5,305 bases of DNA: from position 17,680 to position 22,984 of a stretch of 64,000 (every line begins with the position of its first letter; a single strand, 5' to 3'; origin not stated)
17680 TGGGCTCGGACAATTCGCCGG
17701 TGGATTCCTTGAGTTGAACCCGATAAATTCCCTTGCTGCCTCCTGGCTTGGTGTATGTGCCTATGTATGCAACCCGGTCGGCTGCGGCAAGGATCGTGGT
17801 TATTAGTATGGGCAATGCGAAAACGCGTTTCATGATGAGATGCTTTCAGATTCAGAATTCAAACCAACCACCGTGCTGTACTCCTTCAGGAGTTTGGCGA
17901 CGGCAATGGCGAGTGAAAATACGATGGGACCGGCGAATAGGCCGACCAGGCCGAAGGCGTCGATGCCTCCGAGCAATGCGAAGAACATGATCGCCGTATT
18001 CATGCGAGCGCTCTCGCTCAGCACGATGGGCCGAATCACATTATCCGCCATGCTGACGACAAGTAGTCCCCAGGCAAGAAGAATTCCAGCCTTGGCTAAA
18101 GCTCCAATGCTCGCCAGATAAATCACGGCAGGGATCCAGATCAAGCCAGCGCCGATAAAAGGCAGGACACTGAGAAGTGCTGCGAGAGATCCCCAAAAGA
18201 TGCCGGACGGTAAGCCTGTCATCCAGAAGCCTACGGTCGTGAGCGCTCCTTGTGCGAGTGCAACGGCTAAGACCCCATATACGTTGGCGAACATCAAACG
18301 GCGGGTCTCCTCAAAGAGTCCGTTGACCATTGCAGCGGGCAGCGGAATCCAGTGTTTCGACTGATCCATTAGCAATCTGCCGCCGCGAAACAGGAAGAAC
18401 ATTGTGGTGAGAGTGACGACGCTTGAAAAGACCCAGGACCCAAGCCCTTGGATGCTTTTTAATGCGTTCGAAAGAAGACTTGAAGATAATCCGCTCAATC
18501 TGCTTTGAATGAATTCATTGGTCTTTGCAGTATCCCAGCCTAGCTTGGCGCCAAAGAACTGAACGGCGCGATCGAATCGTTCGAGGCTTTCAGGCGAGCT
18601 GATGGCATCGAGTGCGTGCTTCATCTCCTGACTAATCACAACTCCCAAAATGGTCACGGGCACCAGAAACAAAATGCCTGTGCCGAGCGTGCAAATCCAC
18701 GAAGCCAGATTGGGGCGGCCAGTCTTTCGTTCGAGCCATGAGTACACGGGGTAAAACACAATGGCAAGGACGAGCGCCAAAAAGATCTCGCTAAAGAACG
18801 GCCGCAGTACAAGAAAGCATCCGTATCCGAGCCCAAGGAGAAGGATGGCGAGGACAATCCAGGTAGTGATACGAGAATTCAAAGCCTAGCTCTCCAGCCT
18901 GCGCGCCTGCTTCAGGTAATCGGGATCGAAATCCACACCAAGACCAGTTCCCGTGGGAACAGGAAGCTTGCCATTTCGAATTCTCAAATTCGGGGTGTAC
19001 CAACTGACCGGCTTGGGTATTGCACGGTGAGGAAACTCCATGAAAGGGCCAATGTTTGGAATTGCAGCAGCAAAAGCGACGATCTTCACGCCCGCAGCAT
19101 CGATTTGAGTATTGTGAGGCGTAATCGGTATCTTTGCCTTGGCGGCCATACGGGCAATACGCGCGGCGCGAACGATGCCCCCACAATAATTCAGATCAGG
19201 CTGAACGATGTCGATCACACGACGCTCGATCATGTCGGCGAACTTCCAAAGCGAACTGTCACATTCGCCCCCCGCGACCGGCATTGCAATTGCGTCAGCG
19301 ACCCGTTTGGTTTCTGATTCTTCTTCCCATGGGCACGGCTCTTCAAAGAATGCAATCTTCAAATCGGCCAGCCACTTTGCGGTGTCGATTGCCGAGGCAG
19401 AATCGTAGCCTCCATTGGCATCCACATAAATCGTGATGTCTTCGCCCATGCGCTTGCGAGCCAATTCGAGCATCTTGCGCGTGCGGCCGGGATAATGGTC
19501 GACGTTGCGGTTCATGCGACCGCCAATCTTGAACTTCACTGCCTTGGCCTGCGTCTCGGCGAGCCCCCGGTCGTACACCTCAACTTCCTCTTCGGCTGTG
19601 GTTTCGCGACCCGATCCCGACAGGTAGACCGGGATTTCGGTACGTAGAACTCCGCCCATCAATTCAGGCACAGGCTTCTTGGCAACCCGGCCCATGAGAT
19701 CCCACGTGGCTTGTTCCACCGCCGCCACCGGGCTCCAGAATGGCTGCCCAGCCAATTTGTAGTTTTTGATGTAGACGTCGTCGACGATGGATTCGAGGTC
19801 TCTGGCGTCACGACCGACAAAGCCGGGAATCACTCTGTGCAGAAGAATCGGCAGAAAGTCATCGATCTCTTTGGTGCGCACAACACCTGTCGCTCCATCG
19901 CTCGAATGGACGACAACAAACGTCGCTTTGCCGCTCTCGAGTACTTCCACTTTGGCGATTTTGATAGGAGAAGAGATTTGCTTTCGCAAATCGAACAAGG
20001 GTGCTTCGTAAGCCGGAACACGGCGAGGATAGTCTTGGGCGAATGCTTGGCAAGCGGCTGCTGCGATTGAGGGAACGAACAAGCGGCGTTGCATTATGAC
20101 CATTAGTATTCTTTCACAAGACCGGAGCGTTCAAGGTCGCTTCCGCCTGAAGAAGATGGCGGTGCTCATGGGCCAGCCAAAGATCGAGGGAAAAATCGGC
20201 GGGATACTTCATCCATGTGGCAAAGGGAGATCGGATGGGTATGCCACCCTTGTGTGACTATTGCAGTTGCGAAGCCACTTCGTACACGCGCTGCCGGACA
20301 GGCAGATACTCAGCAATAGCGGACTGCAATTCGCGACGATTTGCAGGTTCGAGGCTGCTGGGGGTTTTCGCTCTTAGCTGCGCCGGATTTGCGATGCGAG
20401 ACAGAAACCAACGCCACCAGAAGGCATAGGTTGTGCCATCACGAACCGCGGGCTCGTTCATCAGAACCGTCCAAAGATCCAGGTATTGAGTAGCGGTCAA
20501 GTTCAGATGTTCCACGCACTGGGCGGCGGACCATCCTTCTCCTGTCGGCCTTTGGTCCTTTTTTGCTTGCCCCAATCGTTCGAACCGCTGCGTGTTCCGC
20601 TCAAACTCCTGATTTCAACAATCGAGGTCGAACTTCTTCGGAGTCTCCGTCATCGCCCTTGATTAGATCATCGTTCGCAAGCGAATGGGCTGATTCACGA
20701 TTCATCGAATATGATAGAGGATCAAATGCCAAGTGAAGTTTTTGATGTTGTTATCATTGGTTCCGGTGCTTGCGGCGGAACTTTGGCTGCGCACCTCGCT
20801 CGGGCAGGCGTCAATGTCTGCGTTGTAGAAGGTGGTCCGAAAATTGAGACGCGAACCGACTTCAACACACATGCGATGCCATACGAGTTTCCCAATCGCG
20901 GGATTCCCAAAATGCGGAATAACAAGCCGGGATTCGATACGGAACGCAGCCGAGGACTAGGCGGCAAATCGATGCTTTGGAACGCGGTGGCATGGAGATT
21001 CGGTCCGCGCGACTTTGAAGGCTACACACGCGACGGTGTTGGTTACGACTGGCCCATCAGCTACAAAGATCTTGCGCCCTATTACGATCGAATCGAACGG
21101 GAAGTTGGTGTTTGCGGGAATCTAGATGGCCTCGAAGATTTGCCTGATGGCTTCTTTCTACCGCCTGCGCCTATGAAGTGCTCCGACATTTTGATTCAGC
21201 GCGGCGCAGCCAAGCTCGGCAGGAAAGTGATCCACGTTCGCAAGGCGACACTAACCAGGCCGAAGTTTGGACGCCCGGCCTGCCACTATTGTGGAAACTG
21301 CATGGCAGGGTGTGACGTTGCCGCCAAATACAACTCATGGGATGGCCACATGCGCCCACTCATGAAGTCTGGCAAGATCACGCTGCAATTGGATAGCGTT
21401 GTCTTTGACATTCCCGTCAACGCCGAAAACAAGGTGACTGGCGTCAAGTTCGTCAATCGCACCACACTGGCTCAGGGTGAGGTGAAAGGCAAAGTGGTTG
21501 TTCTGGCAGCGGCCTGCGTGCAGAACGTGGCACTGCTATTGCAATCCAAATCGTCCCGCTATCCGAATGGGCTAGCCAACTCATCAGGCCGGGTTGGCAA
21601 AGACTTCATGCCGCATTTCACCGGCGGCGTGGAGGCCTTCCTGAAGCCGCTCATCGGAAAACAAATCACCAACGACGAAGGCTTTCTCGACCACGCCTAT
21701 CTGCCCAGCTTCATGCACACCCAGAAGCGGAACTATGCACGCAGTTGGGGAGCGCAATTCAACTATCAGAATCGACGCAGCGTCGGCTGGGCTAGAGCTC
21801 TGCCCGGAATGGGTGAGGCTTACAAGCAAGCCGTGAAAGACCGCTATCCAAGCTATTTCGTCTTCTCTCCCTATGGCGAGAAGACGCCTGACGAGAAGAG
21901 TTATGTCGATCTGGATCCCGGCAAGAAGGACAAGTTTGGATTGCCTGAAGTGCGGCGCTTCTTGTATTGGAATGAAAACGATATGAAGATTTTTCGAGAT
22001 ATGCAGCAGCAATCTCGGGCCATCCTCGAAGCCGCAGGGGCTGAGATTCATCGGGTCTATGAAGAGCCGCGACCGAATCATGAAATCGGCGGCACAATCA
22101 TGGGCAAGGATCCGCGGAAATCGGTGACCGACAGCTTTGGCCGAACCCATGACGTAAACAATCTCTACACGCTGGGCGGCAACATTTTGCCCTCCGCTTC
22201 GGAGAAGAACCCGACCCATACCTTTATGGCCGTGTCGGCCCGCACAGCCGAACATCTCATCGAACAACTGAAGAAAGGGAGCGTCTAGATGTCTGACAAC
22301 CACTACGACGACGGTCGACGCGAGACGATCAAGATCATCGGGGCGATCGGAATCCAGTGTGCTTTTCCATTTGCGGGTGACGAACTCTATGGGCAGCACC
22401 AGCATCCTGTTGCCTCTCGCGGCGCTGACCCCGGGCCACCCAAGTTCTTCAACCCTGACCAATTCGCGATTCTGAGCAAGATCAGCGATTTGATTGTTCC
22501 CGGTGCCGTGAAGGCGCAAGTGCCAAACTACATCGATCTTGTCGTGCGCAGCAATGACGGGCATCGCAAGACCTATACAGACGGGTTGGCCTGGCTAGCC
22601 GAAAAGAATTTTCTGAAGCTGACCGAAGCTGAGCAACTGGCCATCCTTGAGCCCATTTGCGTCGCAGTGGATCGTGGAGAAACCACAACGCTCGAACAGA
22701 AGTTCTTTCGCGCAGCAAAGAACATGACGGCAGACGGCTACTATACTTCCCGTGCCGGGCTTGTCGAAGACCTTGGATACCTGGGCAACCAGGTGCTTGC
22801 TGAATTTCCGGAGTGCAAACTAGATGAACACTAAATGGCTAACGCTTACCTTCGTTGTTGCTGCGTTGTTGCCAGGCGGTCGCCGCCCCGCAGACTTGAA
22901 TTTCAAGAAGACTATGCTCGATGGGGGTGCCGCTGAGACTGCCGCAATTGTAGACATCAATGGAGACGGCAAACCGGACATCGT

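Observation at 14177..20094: Operon for exported sugar oxidation that pairs a GMC dehydrogenase with an ActA/QrcA-like pentaheme cytochrome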

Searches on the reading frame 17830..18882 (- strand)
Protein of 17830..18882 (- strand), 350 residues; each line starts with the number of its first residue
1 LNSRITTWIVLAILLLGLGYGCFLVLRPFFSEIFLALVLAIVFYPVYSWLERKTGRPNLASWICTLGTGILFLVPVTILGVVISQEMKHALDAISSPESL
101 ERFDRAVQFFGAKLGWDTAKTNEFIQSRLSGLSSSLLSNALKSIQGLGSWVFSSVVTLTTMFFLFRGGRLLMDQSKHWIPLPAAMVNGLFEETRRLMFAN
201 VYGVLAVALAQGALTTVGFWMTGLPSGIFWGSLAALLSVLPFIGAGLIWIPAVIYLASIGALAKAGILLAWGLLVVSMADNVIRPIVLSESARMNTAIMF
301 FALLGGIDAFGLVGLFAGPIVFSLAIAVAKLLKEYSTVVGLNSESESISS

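Call 3: search_protein_families(library=pfam, proteins=[window:17830-18882:-], max_evalue=0.01)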
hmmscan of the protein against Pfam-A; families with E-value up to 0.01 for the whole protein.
window:17830-18882:- (350 aa): 1 family
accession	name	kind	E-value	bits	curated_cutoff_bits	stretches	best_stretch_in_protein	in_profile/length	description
PF01594.21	AI-2E_transport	-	6.8e-47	160.7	34.3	1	8-329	2-323/327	AI-2E family transporter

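Call 4: search_protein_families(library=ncbifam, proteins=[window:17830-18882:-], max_evalue=0.01)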
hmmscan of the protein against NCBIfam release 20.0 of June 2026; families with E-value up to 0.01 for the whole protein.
window:17830-18882:- (350 aa): 4 families
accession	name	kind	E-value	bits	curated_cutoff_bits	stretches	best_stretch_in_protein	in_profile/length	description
TIGR02872.1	spore_ytvI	equivalog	4.5e-18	65.8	198.15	1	9-324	3-331/341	sporulation integral membrane protein YtvI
NF008216.0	PRK10983.1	equivalog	1.6e-17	63.8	305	1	9-326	14-338/370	AI-2E family transporter YdiK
NF045801.1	efflux_ABUW_0982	equivalog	3.1e-05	23.1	675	1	22-334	21-345/392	chloramphenicol efflux transporter CxpE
NF008930.0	PRK12287.1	subfamily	0.00017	21.3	318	1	11-327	20-324/344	AI-2E family transporter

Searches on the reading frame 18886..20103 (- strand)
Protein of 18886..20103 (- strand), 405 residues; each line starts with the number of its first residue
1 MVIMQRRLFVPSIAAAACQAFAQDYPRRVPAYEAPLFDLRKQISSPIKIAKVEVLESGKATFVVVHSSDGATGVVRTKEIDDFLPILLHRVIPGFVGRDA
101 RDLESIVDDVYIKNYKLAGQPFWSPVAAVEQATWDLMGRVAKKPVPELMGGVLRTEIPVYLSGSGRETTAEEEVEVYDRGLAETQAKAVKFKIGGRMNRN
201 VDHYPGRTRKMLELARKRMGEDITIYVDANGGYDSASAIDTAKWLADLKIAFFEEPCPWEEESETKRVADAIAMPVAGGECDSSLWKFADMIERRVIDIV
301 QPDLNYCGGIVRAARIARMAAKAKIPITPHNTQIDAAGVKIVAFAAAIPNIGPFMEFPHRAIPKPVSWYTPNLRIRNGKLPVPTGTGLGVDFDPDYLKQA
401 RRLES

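Call 3: search_protein_families(library=pfam, proteins=[window:18886-20103:-], max_evalue=0.01)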
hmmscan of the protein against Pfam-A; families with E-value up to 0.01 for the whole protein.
window:18886-20103:- (405 aa): 2 families
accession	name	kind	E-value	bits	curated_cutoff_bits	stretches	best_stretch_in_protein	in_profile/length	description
PF13378.12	MR_MLE_C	-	1e-49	169.7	29.4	1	181-395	10-218/219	Enolase C-terminal domain-like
PF02746.21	MR_MLE_N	-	1.1e-07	32.6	22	1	40-150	10-117/117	Mandelate racemase / muconate lactonizing enzyme, N-terminal domain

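Call 4: search_protein_families(library=ncbifam, proteins=[window:18886-20103:-], max_evalue=0.01)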
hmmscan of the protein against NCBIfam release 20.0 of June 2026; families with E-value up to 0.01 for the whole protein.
window:18886-20103:- (405 aa): 18 families
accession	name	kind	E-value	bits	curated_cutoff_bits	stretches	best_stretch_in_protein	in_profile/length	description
NF040866.1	AraD_Arch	equivalog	1e-37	130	650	1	81-398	57-367/372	arabinonate dehydratase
NF040790.2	glucon_galact_dh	equivalog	5.3e-37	127.5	750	1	87-400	54-369/390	bifunctional D-gluconate/D-galactonate dehydratase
NF010624.0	PRK14017.1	equivalog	1.5e-36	126.4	311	1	89-400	46-360/382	galactonate dehydratase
NF043051.1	ManoateDhtManD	equivalog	1.6e-31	109.6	550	2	203-396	186-379/403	D-mannonate dehydratase ManD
NF011654.0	PRK15072.1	subfamily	6.7e-30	104.3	430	2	202-395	186-379/404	D-galactonate dehydratase family protein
NF047820.1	TalGalacDh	equivalog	7.7e-29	100.7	500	1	90-392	71-356/371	L-talarate/galactarate dehydratase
NF011968.0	PRK15440.1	equivalog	1.5e-25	89.9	393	1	62-359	61-346/395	L-rhamnonate dehydratase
TIGR02534.1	mucon_cyclo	subfamily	1.7e-25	89.9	334.95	1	93-402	72-367/368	muconate/chloromuconate family cycloisomerase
NF043002.1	HProlDhtase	equivalog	4.1e-16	58.8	500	1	88-346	69-309/366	cis-3-hydroxy-L-proline dehydratase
NF041118.1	A_G_epim_Thtga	equivalog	6.2e-11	42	500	1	95-326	73-286/341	L-Ala-D/L-Glu epimerase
TIGR01928.1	menC_lowGC_arch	equivalog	2.1e-09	36.9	200.65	1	126-322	92-273/325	o-succinylbenzoate synthase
TIGR01927.1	menC_gam_Gplu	equivalog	8.6e-09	35.1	130.55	1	207-318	139-251/307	o-succinylbenzoate synthase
NF002782.0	PRK02901.1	equivalog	1.6e-07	30.7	288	1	186-351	103-261/328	o-succinylbenzoate synthase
TIGR03247.1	glucar-dehydr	equivalog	4.7e-07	28.9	828.7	1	222-403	225-408/441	glucarate dehydratase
NF042940.1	racemase_DgcA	equivalog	5.3e-06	25.9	400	1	128-325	87-264/323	N-acetyl-D-Glu racemase DgcA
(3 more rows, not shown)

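Call 54: search_solved_structures(query=window:18886-20103:-, max_evalue=1e-25)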
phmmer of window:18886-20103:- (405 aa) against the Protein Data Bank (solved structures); distinct sequences matched with E-value up to 1e-25: 12.
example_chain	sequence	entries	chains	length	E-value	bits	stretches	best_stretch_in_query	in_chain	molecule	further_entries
3u4f_A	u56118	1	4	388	4e-61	210.2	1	47-399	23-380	Mandelate racemase/muconate lactonizing enzyme family protein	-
3tcs_A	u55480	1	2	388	2.1e-59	204.5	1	47-401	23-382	Racemase, putative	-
3t8q_A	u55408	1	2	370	2.9e-56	194.2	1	47-399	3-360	Mandelate racemase/muconate lactonizing enzyme family protein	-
3t9p_A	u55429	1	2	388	1.7e-53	185.1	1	47-400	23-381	Mandelate racemase/muconate lactonizing enzyme family protein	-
5olc_A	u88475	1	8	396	2.5e-30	108.8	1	93-398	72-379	Galactonate dehydratase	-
4dx3_A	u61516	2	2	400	2.6e-29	105.5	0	212-398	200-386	Mandelate racemase / muconate lactonizing enzyme family protein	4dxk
3bjs_A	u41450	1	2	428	5e-29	104.5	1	61-396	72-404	Mandelate racemase/muconate lactonizing enzyme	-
3msy_A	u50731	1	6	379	3.1e-27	98.6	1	61-401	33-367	Mandelate racemase/muconate lactonizing enzyme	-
4h83_A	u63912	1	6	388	3.4e-27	98.4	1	61-401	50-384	Mandelate racemase/muconate lactonizing enzyme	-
3no1_A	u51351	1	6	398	3.7e-27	98.3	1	61-401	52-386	Mandelate racemase/muconate lactonizing enzyme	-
2poz_A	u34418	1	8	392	2.4e-26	95.6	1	95-390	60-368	Putative dehydratase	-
3n4e_A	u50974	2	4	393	8.7e-26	93.8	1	61-344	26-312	Mandelate racemase/muconate lactonizing enzyme, C-terminal domain protein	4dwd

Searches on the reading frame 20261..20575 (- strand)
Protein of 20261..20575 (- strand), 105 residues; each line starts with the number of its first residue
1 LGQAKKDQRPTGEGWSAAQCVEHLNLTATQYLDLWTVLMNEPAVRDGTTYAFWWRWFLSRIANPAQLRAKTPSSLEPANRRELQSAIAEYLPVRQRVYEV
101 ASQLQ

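Call 90: search_protein_families(library=pfam, proteins=[window:20261-20575:-], max_evalue=0.01)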
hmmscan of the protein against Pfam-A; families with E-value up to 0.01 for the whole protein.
window:20261-20575:- (105 aa): 2 families
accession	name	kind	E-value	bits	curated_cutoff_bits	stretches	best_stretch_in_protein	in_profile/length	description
PF12867.12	DinB_2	-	0.00064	20.6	24.8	1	7-104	22-90/128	DinB superfamily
PF24533.1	Tri-helical_Ada2b_C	-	0.0037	17.5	27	1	21-41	11-31/55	Ada2b-like, C-terminal tri-helical domain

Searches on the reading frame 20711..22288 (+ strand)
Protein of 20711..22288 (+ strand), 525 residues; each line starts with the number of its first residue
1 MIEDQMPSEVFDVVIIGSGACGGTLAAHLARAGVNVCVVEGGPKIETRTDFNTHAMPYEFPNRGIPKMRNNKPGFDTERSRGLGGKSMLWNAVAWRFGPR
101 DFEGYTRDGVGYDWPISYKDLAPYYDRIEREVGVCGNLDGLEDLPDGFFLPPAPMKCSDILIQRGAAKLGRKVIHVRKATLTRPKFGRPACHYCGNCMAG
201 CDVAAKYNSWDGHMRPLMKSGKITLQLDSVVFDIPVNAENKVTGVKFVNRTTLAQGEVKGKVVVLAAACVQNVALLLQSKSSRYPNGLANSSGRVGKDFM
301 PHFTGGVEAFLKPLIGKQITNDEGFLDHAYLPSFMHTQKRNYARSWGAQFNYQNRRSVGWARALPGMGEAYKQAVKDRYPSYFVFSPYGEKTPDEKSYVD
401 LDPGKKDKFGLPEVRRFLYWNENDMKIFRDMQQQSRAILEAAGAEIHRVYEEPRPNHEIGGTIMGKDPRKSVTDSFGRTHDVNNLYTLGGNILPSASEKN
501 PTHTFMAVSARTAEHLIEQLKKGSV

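Call 3: search_protein_families(library=pfam, proteins=[window:20711-22288:+], max_evalue=0.01)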
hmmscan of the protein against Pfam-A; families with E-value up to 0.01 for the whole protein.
window:20711-22288:+ (525 aa): 11 families
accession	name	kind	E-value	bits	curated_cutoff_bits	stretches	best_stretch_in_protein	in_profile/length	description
PF05199.19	GMC_oxred_C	-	4e-17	63.5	24.6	1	393-508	1-138/139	GMC oxidoreductase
PF00732.25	GMC_oxred_N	-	1.2e-08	35.5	23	1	15-302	5-216/218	GMC oxidoreductase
PF01266.30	DAO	-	3.6e-06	27.2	27.9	1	12-47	1-36/353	FAD dependent oxidoreductase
PF05834.18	Lycopene_cycl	-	1.6e-05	24.7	23.4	1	12-45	1-36/380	Lycopene cyclase protein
PF00890.30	FAD_binding_2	-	2.3e-05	24.2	20.4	1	12-50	1-39/414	FAD binding domain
PF07992.20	Pyr_redox_2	-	0.00014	21.8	26.1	1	12-46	2-178/291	Pyridine nucleotide-disulphide oxidoreductase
PF01494.25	FAD_binding_3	-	0.00014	21.7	22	1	12-40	3-31/349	FAD binding domain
PF13450.12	NAD_binding_8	-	0.00017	22.2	21.9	1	15-45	1-31/68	NAD(P)-binding Rossmann-like domain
PF02558.23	ApbA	-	0.0006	19.9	22.2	1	13-47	1-35/150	Ketopantoate reductase PanE/ApbA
PF00070.33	Pyr_redox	-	0.0029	18.5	22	0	13-46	2-35/82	Pyridine nucleotide-disulphide oxidoreductase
PF01946.23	Thi4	-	0.0054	16.4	26.2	1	10-40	17-48/235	Thi4 family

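Call 4: search_protein_families(library=ncbifam, proteins=[window:20711-22288:+], max_evalue=0.01)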
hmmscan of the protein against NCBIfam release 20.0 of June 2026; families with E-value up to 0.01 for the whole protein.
window:20711-22288:+ (525 aa): 44 families (the best 25 are shown)
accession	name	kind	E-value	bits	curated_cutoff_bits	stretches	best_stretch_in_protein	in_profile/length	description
NF058674.1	CholsOxChoxAB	equivalog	2e-14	53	850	2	449-515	465-531/535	cholesterol oxidase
TIGR04542.1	GMC_mycofac_2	equivalog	1.1e-13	51.1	400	2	12-106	1-96/425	mycofactocin system GMC family oxidoreductase MftG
TIGR02462.1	pyranose_ox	equivalog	1.4e-12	47.3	544.9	1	455-520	482-547/548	pyranose oxidase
NF002550.0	PRK02106.1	subfamily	1.7e-12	46.7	605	1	9-131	4-134/563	choline dehydrogenase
TIGR03970.1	mycofact_MftG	equivalog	2.5e-10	39.9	387.45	1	12-134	2-129/487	mycofactocin dehydrogenase MftG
TIGR01810.1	betA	equivalog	8.4e-10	37.9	732.1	1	12-133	1-130/532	choline dehydrogenase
NF041080.1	DGGGPL_reductase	equivalog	5.8e-06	25.4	580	1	11-41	2-32/447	digeranylgeranylglycerophospholipid reductase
NF004832.0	PRK06184.1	subfamily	1.1e-05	24.4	476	1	9-42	5-38/506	hypothetical protein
TIGR01790.1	carotene-cycl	subfamily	2.5e-05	23.6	209.5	1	12-53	1-42/387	lycopene cyclase family protein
NF053717.1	VnlPnlRedVprA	equivalog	3e-05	23.1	600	1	9-51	5-47/481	vinyl phenol reductase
NF004829.0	PRK06183.1-3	subfamily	5e-05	22.2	390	1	7-42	5-40/520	bifunctional 3-(3-hydroxy-phenyl)propionate/3-hydroxycinnamic acid hydroxylase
TIGR02032.1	GG-red-SF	subfamily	5.5e-05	23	158.8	1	11-41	1-31/297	geranylgeranyl reductase family protein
NF005612.0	PRK07364.1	equivalog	0.00013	20.7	487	1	7-49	15-57/415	FAD-dependent hydroxylase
NF004990.0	PRK06370.1-1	equivalog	0.0004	19.2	842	1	10-43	4-37/459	FAD-containing oxidoreductase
NF004780.0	PRK06126.1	subfamily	0.00047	18.6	445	1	9-52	7-50/552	hypothetical protein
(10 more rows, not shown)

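Call 48: search_solved_structures(query=window:20711-22288:+, max_evalue=1e-20, show_alignments=2)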
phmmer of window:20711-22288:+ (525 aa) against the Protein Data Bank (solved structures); distinct sequences matched with E-value up to 1e-20: 7.
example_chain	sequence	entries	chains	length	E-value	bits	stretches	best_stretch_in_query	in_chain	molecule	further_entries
7w2j_A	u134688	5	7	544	7.1e-53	183.1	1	79-523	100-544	Fructose dehydrogenase large subunit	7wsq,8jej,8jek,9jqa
8xcm_A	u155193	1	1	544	2.6e-52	181.3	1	79-523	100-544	Fructose dehydrogenase large subunit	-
8k6k_A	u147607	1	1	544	3.9e-52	180.7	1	79-523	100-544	Fructose dehydrogenase (N1146A) large subunit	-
8k6j_A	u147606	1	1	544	6.7e-52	179.9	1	79-523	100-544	Fructose dehydrogenase (H1147A) large subunit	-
8xcn_A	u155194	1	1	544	8.4e-52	179.6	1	79-523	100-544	Fructose dehydrogenase large subunit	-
6a2u_B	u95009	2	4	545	4.9e-50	173.8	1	9-517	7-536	Glucose dehydrogenase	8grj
8hdd_A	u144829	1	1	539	6.6e-50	173.3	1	9-516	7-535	Glucose dehydrogenase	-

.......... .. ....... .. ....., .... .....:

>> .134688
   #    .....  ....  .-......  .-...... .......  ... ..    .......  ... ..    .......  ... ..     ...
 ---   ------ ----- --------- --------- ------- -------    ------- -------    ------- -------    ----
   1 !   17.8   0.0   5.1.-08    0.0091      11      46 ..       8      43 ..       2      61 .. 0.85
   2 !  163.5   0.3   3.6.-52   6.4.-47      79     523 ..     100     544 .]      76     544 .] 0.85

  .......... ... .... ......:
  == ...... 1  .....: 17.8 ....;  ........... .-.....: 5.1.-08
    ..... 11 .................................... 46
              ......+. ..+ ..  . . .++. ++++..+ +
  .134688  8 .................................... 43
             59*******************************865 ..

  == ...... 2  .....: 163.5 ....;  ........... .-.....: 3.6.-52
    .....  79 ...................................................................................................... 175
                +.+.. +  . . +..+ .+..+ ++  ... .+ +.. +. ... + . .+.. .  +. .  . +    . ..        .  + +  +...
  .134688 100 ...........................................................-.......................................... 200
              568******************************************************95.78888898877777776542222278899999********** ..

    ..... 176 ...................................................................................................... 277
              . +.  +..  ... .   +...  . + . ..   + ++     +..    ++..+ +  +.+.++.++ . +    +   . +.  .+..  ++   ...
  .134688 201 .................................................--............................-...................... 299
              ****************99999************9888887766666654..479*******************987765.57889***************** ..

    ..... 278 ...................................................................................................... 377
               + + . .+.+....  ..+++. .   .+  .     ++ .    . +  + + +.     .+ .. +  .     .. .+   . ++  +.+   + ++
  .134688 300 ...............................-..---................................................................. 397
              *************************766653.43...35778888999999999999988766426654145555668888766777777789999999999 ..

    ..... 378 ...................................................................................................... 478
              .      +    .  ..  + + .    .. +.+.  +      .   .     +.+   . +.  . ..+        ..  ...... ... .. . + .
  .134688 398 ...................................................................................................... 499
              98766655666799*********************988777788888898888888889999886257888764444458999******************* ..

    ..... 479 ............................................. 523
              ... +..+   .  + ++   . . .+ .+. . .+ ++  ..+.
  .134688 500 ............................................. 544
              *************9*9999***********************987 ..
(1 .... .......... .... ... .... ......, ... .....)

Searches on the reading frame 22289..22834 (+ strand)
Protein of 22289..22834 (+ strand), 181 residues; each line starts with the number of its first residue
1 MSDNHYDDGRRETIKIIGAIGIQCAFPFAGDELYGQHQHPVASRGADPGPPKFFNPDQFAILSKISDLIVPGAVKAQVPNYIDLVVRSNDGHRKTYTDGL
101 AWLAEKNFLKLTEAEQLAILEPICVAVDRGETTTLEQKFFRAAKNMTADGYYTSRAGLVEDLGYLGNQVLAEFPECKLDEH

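Call 3: search_protein_families(library=pfam, proteins=[window:22289-22834:+], max_evalue=0.01)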
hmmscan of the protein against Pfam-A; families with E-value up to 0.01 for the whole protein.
window:22289-22834:+ (181 aa): 1 family
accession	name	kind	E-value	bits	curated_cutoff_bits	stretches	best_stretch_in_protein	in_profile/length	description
PF13618.11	Gluconate_2-dh3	-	3.4e-16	60.3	23.4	1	56-164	1-128/135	Gluconate 2-dehydrogenase subunit 3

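Call 4: search_protein_families(library=ncbifam, proteins=[window:22289-22834:+], max_evalue=0.01)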
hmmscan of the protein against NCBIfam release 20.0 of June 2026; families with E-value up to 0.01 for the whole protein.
window:22289-22834:+ (181 aa): 0 families
